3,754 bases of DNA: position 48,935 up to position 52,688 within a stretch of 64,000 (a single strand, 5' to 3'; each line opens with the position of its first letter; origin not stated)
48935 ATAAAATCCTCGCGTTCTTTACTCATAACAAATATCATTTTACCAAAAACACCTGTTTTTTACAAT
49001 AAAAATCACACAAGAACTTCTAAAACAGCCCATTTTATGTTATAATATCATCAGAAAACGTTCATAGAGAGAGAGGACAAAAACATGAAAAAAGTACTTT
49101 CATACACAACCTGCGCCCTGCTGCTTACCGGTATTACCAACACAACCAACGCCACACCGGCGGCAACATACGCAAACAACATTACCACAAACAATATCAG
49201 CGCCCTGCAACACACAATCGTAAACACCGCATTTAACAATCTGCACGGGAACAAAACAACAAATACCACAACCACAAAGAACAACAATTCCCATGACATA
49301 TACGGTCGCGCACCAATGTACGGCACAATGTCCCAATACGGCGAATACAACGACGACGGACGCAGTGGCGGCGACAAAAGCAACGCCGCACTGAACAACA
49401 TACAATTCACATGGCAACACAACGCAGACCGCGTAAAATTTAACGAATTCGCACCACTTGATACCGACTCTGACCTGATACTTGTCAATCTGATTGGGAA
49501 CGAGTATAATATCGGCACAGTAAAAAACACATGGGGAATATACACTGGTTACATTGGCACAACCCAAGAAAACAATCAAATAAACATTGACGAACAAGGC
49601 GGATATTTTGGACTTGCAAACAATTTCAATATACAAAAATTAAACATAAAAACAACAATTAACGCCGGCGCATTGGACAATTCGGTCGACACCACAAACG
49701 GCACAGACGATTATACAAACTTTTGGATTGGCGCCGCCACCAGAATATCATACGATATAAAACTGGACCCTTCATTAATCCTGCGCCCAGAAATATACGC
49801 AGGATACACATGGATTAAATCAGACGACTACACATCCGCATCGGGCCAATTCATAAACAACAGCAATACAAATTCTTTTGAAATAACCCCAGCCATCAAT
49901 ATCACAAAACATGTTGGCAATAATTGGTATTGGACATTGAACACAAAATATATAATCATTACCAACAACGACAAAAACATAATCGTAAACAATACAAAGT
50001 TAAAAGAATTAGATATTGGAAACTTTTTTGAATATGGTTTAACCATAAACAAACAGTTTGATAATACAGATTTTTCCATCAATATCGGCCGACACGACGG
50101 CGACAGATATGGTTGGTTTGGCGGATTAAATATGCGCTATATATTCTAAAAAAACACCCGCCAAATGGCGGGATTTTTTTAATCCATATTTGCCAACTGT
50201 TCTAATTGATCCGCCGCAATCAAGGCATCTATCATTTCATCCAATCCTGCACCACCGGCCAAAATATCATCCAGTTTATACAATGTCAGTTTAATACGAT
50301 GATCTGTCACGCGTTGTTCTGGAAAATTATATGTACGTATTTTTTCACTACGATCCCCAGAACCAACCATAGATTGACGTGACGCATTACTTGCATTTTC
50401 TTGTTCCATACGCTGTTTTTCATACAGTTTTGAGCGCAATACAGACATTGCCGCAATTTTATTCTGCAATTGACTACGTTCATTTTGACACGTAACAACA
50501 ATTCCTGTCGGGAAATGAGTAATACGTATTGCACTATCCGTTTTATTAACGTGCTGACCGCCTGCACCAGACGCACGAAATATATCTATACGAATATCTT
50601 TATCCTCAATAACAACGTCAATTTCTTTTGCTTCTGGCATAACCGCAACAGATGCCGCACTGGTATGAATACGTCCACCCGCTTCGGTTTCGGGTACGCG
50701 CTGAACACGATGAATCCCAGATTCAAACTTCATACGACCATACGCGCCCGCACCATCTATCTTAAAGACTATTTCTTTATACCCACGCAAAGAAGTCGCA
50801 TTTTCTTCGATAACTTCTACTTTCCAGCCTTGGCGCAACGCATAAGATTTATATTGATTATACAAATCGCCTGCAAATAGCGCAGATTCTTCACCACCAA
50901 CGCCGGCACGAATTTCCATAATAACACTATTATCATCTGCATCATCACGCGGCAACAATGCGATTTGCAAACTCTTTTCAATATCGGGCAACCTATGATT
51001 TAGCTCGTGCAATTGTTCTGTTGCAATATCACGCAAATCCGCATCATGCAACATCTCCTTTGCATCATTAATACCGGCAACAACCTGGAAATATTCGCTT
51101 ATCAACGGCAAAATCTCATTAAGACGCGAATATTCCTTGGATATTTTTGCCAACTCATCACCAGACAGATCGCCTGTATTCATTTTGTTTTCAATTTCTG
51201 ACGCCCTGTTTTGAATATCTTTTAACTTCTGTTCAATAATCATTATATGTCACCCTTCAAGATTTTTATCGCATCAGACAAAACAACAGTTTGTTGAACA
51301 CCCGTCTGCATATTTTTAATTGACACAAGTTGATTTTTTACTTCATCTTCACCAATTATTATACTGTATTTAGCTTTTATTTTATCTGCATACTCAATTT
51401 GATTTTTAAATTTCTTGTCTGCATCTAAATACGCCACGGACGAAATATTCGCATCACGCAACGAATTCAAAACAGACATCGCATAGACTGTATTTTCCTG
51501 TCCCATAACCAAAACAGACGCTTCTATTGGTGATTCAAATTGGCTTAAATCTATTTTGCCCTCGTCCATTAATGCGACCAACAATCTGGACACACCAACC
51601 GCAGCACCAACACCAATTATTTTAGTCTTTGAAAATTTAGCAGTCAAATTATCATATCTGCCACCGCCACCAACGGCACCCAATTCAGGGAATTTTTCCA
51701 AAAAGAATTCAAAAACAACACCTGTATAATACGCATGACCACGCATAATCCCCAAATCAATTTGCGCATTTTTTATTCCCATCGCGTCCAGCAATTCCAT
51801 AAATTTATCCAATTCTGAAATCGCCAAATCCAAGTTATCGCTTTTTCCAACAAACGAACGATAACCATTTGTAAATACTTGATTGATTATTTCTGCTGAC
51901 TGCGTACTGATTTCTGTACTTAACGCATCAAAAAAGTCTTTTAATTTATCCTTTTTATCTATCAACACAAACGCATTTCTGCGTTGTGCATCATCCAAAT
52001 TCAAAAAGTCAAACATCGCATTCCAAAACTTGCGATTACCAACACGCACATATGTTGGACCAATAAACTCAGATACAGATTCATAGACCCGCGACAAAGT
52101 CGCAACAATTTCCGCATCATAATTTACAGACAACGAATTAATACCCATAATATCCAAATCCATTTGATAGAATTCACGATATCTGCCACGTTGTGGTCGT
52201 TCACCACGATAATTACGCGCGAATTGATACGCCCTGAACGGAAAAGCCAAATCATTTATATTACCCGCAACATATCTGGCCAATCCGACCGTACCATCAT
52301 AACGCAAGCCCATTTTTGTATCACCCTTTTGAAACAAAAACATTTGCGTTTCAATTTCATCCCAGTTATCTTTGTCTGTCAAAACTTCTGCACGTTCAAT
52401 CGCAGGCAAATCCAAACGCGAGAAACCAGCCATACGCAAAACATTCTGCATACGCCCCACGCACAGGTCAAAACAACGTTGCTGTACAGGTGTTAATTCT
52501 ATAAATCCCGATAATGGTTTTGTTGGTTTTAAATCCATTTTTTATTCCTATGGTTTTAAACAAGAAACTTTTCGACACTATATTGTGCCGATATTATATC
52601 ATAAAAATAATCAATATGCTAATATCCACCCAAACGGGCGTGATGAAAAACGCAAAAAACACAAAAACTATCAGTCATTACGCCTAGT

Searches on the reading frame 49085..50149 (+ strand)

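Call 44: search_protein_families(library=pfam, proteins=[window:49085-50149:+], max_evalue=0.001)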
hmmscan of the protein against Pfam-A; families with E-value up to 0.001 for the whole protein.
window:49085-50149:+ (354 aa): 1 family
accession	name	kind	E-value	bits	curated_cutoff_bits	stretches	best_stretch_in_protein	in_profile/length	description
PF03797.25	Autotransporter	-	3.8e-08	33.8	26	1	137-289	30-198/255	Autotransporter beta-domain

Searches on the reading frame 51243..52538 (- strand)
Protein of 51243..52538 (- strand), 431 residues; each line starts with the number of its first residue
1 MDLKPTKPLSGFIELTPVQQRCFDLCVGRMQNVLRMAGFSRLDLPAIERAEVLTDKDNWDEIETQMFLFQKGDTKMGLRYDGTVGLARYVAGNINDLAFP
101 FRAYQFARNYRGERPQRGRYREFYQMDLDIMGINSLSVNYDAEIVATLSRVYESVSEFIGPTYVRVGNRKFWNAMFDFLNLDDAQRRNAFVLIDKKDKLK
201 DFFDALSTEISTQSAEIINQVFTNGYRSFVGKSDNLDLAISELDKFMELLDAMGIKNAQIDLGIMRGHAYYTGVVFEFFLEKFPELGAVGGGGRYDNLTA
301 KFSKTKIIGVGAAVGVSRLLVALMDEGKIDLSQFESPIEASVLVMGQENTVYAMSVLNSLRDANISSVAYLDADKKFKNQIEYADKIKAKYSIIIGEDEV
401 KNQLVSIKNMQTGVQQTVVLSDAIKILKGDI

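Call 26: search_protein_families(library=pfam, proteins=[window:51243-52538:-], max_evalue=0.001)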
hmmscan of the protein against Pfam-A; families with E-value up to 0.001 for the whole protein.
window:51243-52538:- (431 aa): 3 families
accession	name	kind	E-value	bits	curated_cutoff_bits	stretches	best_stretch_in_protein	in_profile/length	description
PF13393.11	tRNA-synt_His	-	1.6e-35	123.3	25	1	11-319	1-308/308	Histidyl-tRNA synthetase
PF03129.25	HGTP_anticodon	-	1.6e-15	57.4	21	1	341-428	3-92/94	Anticodon binding domain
PF00587.30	tRNA-synt_2b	-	7.6e-09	36.3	29.3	1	78-325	13-177/179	tRNA synthetase class II core domain (G, H, P, S and T)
